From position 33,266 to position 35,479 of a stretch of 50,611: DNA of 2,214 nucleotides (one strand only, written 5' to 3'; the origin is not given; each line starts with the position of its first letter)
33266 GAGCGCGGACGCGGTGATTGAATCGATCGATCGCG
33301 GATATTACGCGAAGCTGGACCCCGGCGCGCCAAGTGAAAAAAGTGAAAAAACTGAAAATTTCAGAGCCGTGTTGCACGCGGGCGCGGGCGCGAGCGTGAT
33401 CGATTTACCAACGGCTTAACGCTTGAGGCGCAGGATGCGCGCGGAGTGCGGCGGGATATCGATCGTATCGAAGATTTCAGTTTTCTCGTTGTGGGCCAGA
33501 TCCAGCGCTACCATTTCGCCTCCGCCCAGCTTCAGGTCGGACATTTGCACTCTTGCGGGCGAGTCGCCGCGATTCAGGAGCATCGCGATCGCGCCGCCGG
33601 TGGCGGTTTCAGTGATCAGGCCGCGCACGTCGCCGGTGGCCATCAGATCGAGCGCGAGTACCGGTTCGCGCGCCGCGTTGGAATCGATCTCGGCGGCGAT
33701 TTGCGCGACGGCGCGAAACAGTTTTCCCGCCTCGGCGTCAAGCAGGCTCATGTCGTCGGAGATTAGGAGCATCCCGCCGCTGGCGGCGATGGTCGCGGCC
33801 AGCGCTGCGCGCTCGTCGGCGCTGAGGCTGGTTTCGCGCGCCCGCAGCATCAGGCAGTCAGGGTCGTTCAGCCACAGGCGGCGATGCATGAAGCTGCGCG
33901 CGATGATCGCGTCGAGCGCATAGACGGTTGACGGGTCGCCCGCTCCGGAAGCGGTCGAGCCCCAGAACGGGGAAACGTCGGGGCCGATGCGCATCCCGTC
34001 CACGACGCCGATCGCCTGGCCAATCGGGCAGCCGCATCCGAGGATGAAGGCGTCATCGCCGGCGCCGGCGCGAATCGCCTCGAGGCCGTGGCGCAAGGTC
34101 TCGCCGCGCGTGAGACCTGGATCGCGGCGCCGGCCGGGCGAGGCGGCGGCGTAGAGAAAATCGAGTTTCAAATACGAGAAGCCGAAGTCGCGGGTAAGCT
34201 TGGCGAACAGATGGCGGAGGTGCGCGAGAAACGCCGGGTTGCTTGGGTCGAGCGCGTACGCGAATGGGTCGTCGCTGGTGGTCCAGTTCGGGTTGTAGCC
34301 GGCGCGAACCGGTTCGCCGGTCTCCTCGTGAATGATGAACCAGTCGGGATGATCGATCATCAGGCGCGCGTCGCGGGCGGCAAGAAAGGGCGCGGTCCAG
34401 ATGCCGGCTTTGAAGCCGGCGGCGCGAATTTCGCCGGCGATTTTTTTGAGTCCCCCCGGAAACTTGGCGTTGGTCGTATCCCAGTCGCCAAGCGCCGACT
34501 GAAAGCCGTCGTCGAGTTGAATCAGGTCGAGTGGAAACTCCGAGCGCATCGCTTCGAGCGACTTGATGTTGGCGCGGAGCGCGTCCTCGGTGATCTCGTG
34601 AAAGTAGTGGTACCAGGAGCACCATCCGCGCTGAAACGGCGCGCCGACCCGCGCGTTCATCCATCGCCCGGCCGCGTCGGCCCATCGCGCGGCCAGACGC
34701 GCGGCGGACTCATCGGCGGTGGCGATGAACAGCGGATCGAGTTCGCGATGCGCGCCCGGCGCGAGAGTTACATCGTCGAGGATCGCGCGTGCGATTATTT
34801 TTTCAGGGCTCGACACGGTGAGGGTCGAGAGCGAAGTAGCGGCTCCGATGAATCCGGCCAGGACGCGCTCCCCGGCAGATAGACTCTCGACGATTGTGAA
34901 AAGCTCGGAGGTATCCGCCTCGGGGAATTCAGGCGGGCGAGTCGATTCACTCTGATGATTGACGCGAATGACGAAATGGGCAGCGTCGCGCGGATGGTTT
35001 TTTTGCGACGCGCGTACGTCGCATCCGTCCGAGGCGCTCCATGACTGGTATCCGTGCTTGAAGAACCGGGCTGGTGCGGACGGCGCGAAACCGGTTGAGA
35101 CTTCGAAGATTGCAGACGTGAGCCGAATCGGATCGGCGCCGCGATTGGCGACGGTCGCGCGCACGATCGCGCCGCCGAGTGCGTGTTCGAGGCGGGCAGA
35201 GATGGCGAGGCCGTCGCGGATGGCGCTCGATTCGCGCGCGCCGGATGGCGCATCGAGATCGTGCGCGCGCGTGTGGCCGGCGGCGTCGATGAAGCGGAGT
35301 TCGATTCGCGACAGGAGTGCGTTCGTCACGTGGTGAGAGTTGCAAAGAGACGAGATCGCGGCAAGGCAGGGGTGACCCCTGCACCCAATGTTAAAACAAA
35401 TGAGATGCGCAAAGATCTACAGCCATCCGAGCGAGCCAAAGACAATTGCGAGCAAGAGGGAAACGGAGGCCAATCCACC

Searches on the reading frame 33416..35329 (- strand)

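Call 73: search_protein_families(library=pfam, proteins=[window:33416-35329:-], max_evalue=0.001)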
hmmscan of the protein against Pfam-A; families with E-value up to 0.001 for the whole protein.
window:33416-35329:- (637 aa): 2 families
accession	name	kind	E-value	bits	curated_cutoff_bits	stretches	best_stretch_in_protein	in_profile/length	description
PF02065.24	Melibiase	-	4.2e-12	46.1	27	1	255-391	60-191/347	Melibiase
PF05691.18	Raffinose_syn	-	0.00071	18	20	0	235-284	202-249/750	Raffinose synthase or seed imbibition protein Sip1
